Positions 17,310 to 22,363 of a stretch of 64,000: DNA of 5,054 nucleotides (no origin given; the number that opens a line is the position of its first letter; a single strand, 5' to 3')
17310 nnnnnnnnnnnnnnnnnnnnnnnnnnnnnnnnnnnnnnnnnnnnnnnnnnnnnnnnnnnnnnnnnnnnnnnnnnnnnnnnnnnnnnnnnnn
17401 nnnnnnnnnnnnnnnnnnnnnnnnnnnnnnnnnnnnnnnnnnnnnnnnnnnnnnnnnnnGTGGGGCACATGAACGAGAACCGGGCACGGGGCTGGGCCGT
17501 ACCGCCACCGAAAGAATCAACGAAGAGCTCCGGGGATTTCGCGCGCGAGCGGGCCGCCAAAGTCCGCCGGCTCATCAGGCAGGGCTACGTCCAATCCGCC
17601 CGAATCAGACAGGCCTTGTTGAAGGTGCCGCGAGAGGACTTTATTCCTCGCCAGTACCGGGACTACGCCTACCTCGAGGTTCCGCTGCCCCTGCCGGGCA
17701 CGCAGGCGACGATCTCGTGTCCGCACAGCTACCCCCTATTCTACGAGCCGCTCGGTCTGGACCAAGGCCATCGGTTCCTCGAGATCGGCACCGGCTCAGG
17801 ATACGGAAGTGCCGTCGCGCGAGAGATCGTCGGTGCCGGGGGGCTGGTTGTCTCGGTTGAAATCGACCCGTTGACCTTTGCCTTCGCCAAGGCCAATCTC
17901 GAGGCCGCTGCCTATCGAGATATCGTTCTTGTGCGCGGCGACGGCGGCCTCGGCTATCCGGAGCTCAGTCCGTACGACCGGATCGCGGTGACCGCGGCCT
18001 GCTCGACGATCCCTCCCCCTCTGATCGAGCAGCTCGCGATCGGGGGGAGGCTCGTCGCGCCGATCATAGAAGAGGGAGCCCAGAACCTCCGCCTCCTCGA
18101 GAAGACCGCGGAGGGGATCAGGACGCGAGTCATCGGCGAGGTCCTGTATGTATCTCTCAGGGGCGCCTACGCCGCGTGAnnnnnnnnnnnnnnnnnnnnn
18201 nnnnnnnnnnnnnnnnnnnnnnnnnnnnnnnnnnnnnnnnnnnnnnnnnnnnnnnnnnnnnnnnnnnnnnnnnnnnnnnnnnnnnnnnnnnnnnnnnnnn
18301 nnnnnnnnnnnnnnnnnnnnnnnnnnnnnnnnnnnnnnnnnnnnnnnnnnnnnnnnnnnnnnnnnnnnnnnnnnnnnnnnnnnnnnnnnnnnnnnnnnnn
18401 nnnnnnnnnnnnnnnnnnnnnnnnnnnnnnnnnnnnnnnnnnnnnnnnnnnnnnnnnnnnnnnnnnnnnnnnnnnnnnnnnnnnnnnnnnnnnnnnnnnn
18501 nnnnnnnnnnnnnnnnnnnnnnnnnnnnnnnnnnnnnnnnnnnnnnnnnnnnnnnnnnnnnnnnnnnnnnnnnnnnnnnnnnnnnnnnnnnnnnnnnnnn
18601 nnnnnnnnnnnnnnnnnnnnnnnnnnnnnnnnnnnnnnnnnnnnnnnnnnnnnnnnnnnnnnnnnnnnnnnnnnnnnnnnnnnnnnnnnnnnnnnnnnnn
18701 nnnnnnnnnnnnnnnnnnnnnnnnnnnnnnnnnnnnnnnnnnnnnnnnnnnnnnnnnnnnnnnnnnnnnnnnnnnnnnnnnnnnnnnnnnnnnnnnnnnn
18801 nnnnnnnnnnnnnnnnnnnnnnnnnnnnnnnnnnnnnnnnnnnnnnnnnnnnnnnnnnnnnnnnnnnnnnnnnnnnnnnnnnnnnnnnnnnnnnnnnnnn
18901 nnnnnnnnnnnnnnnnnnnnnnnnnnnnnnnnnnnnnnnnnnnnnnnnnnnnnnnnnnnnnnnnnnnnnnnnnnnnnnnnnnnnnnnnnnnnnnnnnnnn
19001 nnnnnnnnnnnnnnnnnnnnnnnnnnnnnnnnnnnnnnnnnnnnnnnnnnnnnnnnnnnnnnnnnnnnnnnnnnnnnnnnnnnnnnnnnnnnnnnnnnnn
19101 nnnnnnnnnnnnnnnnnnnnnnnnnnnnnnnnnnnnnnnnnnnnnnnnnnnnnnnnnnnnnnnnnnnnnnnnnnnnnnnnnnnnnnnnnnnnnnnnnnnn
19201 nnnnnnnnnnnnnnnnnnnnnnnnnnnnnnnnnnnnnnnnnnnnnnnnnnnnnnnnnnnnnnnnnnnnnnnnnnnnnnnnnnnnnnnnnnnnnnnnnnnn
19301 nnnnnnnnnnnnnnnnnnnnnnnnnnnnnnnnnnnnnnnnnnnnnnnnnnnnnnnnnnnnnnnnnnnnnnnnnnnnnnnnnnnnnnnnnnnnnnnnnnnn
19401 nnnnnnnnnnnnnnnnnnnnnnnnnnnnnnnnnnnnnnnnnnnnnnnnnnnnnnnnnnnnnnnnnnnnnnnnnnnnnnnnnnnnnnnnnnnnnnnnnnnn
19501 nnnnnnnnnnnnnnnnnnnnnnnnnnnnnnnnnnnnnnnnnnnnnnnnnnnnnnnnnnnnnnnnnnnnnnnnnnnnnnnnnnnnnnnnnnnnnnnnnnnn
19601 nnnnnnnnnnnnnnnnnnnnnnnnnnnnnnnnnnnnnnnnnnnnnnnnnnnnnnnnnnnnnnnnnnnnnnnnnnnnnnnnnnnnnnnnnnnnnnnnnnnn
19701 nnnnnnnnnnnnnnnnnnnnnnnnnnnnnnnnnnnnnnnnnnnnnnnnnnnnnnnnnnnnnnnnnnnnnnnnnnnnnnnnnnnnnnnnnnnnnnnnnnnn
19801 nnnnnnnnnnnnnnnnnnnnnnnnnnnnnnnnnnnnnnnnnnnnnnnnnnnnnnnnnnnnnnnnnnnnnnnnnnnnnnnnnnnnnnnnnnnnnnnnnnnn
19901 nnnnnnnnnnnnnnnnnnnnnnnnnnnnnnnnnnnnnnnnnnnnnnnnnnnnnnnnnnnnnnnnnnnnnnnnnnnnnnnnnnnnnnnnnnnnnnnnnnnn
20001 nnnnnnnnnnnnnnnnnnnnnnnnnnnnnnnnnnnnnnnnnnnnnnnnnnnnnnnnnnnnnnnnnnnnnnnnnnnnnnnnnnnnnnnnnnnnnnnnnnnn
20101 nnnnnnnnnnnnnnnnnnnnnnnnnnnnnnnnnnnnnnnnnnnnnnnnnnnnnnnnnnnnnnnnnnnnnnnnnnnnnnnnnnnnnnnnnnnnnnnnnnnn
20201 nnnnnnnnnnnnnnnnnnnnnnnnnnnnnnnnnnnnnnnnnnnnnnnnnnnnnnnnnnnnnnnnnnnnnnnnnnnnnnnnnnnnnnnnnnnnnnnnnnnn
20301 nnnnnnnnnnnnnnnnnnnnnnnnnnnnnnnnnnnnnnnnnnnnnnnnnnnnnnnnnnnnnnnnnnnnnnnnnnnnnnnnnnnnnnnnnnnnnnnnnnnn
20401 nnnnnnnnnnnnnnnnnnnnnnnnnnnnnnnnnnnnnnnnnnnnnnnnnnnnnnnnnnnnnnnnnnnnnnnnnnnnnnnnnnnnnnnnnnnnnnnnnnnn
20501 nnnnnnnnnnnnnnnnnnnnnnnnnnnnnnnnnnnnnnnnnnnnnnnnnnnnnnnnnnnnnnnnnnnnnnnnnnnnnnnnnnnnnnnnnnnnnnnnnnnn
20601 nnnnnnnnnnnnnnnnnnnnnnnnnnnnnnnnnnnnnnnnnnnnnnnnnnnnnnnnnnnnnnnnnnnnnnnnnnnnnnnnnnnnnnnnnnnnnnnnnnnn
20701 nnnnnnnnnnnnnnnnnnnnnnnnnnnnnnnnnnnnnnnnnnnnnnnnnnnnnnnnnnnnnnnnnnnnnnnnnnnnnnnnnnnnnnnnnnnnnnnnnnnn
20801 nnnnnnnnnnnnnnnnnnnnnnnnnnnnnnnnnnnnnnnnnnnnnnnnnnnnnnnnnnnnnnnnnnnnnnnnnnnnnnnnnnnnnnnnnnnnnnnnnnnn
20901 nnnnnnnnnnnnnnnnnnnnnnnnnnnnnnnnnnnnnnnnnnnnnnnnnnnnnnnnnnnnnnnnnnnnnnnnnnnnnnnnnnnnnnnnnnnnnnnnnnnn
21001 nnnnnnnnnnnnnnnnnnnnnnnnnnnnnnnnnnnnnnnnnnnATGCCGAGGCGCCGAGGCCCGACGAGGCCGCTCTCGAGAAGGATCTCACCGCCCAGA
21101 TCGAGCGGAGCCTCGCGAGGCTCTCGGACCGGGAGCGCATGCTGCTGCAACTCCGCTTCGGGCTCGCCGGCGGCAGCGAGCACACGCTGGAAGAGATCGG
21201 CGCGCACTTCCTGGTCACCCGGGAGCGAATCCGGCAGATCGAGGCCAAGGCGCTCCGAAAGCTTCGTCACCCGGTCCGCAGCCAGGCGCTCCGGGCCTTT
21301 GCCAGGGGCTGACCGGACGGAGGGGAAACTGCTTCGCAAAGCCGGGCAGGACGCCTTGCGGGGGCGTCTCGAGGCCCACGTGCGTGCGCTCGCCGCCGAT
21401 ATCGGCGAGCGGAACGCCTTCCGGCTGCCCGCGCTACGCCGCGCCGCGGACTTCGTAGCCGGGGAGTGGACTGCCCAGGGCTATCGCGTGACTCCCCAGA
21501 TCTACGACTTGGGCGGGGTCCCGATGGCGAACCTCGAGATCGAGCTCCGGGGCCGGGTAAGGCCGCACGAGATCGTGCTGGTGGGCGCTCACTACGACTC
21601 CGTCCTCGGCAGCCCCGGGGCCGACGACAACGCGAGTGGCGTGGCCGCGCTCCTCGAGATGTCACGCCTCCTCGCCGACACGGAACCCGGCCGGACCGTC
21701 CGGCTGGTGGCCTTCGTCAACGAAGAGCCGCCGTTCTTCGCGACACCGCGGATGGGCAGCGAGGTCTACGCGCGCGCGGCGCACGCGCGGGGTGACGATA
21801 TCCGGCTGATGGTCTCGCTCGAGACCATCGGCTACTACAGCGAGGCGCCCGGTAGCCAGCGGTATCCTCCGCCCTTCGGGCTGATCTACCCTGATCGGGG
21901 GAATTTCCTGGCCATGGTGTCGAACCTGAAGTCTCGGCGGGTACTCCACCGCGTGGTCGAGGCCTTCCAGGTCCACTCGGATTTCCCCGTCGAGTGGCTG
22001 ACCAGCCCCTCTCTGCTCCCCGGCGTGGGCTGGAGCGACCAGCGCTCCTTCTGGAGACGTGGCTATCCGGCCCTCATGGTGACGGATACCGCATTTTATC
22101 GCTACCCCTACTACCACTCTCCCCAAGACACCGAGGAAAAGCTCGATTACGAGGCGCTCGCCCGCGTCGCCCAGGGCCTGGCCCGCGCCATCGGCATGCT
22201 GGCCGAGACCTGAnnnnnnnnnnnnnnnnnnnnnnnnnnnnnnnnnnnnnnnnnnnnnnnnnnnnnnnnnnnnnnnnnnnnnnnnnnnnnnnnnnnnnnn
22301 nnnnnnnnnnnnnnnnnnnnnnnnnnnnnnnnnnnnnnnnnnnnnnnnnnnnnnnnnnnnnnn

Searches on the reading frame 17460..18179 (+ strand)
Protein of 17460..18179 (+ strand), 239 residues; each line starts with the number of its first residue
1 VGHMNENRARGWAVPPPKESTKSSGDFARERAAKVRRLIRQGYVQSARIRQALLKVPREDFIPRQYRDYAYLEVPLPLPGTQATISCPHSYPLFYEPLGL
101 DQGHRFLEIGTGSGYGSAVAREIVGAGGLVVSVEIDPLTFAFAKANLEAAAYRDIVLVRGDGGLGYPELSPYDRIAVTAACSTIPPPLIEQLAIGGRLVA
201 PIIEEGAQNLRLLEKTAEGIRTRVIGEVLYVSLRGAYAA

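Call 26: search_protein_families(library=pfam, proteins=[window:17460-18179:+], max_evalue=0.001)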
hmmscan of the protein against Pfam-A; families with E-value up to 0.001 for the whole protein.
window:17460-18179:+ (239 aa): 1 family
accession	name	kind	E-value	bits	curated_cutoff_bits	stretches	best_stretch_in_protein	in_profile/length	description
PF01135.25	PCMT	-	8.5e-55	186.2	20.3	1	34-234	6-206/210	Protein-L-isoaspartate(D-aspartate) O-methyltransferase (PCMT)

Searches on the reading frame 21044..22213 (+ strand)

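Call 42: search_protein_families(library=pfam, proteins=[window:21044-22213:+], max_evalue=0.00001)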
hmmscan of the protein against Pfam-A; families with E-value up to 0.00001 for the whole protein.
window:21044-22213:+ (389 aa): 1 family
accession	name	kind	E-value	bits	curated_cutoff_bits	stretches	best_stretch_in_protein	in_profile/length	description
PF04389.22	Peptidase_M28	-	7.5e-31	107.8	21.3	1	167-381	5-191/193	Peptidase family M28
